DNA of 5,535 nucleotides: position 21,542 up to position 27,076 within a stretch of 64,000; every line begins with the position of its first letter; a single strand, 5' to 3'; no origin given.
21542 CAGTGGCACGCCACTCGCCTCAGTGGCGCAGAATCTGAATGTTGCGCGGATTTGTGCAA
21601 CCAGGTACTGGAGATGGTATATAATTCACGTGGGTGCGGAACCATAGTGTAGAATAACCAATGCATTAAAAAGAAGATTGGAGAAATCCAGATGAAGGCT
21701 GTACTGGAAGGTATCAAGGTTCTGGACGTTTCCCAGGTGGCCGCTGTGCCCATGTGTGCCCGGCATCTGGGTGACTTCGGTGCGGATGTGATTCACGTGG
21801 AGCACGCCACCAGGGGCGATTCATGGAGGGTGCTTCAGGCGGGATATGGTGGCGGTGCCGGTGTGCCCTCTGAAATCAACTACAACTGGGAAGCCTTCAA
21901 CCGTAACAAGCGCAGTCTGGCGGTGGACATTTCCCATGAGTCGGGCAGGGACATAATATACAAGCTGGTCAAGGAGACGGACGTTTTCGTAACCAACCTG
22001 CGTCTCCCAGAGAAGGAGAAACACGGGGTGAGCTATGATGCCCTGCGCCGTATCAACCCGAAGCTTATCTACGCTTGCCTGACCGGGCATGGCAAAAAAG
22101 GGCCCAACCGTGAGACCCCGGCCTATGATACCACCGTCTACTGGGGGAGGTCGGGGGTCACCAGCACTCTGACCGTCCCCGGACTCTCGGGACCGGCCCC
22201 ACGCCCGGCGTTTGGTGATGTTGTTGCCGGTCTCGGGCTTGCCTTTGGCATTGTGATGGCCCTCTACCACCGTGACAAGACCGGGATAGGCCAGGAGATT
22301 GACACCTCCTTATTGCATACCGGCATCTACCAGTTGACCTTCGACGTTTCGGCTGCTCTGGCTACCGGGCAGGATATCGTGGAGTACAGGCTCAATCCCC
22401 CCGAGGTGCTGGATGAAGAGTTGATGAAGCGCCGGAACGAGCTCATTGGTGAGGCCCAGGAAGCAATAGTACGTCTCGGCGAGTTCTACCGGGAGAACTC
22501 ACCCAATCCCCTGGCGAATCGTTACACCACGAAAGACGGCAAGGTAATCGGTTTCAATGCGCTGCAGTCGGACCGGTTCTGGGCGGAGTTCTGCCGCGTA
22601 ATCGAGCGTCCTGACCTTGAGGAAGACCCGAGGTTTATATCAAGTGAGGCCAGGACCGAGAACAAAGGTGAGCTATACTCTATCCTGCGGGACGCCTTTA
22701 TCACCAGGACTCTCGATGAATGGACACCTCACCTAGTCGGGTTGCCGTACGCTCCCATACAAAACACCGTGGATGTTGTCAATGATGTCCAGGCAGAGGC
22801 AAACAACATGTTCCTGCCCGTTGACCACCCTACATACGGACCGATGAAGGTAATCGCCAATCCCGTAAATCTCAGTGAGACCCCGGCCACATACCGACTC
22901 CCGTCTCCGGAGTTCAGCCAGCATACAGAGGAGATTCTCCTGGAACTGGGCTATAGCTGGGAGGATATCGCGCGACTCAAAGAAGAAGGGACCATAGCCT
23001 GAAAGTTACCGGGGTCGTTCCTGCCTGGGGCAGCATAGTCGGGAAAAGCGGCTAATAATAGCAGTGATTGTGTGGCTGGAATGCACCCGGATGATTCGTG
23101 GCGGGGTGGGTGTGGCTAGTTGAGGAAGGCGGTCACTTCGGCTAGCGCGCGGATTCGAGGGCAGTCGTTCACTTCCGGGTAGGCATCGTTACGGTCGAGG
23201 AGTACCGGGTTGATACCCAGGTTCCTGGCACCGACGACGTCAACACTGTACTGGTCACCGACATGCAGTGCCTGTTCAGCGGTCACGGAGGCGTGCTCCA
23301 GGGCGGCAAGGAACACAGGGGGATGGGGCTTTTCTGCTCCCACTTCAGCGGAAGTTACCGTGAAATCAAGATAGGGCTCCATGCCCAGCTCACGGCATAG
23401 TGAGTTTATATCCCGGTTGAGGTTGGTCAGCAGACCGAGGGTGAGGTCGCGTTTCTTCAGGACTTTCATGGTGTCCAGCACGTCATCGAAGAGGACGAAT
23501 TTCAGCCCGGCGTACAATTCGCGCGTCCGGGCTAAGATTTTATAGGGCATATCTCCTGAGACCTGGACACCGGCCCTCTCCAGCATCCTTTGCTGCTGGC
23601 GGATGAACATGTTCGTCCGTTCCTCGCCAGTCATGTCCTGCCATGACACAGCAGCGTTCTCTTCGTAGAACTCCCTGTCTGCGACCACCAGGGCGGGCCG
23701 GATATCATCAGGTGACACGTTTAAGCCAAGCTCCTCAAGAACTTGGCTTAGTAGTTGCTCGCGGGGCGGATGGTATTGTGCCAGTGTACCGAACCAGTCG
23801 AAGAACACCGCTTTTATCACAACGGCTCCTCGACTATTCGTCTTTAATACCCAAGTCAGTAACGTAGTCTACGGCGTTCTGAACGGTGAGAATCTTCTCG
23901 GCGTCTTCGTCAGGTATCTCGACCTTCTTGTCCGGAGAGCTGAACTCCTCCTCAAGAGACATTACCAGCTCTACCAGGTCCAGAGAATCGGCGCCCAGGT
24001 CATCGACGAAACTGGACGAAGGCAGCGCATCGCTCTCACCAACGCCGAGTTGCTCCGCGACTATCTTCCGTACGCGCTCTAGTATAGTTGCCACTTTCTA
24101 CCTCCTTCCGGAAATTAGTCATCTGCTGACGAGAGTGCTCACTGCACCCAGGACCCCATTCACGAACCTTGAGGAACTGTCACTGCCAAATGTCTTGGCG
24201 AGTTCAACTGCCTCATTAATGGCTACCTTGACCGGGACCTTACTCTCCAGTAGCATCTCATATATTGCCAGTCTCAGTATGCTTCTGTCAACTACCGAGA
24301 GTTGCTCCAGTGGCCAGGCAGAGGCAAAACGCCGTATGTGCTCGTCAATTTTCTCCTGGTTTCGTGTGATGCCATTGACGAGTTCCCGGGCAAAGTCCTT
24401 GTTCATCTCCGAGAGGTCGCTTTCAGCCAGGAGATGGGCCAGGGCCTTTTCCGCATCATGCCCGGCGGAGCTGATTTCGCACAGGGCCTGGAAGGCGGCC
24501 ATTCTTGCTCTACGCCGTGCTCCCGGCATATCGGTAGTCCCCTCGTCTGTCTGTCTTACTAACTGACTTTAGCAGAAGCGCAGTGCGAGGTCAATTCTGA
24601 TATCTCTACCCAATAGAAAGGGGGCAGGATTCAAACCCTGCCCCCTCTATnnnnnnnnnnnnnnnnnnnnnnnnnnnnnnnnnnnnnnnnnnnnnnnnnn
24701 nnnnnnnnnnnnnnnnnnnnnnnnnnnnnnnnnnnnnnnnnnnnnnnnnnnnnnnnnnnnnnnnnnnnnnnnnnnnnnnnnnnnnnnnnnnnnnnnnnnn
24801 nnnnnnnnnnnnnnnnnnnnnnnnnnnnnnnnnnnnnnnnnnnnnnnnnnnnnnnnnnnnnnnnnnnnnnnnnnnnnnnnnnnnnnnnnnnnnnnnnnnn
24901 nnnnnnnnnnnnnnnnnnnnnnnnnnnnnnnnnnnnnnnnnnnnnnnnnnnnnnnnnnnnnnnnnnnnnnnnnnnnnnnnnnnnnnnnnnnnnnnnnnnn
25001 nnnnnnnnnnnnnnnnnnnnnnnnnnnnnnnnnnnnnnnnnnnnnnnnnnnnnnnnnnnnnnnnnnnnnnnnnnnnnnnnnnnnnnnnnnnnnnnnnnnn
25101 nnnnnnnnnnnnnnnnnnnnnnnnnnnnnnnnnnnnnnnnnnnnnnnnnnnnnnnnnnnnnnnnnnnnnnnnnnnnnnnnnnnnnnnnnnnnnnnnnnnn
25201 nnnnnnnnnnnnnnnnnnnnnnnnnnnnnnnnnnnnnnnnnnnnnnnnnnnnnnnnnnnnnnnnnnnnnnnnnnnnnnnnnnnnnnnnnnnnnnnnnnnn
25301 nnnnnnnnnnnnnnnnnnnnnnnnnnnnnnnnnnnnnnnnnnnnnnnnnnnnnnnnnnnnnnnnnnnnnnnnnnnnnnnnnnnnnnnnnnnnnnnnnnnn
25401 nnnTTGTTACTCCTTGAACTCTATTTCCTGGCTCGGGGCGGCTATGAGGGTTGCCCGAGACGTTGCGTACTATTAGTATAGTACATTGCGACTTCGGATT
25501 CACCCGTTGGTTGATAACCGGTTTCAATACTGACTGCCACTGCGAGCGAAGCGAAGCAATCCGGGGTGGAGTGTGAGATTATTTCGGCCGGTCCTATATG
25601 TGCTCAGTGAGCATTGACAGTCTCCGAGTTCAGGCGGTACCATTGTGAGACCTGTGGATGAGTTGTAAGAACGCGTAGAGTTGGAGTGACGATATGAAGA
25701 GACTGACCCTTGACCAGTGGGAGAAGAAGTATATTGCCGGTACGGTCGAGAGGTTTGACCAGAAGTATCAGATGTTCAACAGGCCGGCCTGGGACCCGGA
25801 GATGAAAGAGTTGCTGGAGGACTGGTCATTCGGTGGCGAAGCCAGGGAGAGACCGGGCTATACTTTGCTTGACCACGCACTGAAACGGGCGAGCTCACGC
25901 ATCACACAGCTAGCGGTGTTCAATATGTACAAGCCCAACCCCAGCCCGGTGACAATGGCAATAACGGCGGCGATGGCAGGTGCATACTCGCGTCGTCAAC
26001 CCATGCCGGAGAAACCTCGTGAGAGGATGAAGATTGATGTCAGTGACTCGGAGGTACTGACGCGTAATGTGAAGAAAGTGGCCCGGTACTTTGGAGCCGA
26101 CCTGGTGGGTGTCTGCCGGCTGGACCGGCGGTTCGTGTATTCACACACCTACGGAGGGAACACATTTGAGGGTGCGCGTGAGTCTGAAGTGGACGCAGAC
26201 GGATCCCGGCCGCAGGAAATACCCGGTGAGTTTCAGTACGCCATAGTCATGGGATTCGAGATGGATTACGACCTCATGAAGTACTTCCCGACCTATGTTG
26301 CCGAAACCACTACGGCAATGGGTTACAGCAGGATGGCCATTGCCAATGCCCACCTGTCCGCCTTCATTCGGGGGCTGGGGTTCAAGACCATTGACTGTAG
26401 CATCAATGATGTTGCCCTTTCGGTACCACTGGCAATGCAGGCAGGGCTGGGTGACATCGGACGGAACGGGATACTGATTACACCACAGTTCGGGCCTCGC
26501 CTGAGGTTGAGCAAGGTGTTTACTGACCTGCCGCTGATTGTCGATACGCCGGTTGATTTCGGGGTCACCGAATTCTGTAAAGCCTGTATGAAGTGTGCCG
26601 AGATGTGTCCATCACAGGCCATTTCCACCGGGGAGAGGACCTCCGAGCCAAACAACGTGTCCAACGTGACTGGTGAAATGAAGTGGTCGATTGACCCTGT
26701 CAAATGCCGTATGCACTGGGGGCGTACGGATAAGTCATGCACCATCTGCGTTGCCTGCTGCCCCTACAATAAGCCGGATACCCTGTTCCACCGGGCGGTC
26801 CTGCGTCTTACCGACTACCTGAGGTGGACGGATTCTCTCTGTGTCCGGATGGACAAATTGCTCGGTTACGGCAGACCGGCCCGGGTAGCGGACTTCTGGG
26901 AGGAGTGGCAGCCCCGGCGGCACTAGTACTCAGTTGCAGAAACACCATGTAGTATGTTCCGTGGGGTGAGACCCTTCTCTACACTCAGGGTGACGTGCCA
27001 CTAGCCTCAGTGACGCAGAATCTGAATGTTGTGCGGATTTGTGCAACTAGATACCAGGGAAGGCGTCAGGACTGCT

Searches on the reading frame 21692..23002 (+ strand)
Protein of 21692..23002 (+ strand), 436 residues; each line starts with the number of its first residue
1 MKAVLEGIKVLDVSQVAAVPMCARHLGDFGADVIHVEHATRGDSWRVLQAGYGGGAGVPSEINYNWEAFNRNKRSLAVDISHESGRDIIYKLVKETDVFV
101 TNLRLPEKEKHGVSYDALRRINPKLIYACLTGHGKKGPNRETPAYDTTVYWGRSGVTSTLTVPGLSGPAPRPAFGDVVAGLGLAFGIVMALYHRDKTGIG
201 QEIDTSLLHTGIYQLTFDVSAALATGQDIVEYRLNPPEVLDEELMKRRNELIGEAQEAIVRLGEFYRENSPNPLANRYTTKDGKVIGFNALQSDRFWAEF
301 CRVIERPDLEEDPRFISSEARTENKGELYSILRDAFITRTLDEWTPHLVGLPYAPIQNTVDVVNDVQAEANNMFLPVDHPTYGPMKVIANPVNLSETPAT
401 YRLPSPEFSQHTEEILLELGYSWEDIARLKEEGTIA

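Call 29: search_protein_families(library=pfam, proteins=[window:21692-23002:+], max_evalue=0.00001)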
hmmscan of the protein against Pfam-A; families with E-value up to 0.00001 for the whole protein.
window:21692-23002:+ (436 aa): 1 family
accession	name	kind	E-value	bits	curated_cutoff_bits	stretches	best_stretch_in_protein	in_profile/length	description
PF02515.22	CoA_transf_3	-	6.4e-94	315.5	23.3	2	5-229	1-217/366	CoA-transferase family III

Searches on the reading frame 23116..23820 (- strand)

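Call 29: search_protein_families(library=pfam, proteins=[window:23116-23820:-], max_evalue=0.00001)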
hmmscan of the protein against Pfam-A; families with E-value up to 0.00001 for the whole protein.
window:23116-23820:- (234 aa): 3 families
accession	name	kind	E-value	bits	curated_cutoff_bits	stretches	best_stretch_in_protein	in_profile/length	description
PF00702.32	Hydrolase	-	3.5e-21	76.9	26.4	1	2-202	1-191/191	haloacid dehalogenase-like hydrolase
PF13419.12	HAD_2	-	1.7e-17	64.6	23.8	1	60-205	29-175/178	Haloacid dehalogenase-like hydrolase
PF13242.12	Hydrolase_like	-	3e-08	33.9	22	1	163-209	3-49/75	HAD-hyrolase-like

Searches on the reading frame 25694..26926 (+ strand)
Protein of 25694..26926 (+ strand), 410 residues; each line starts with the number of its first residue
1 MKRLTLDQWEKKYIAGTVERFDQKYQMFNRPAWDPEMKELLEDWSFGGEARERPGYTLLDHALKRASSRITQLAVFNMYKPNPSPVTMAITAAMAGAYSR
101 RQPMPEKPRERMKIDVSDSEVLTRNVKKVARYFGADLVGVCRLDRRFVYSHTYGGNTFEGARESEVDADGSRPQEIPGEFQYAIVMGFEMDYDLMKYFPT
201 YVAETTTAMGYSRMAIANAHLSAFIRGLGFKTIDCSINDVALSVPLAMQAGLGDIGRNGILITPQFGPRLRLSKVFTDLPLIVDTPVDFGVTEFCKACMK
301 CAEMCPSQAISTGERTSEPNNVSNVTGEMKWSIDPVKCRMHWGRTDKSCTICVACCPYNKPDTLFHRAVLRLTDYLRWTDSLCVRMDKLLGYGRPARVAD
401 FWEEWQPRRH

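Call 30: search_protein_families(library=pfam, proteins=[window:25694-26926:+], max_evalue=0.00001)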
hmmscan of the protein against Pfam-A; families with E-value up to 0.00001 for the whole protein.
window:25694-26926:+ (410 aa): 2 families
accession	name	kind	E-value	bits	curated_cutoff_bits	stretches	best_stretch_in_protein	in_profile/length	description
PF13484.11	Fer4_16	-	2.6e-08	35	30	1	295-359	2-66/66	4Fe-4S double cluster binding domain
PF12838.12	Fer4_7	-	5.8e-07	30.3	27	1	295-359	2-51/52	4Fe-4S dicluster domain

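Call 44: search_protein_families(library=pfam, proteins=[window:25694-26926:+], max_evalue=0.01)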
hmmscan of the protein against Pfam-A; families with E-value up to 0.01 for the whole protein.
window:25694-26926:+ (410 aa): 4 families
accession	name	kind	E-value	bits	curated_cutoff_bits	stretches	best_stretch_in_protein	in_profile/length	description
PF13484.11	Fer4_16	-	2.6e-08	35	30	1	295-359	2-66/66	4Fe-4S double cluster binding domain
PF12838.12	Fer4_7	-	5.8e-07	30.3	27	1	295-359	2-51/52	4Fe-4S dicluster domain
PF00037.32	Fer4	-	0.00056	20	21.1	1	292-311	5-24/24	4Fe-4S binding domain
PF13237.11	Fer4_10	-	0.0085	16.4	25.5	0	293-308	7-23/53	4Fe-4S dicluster domain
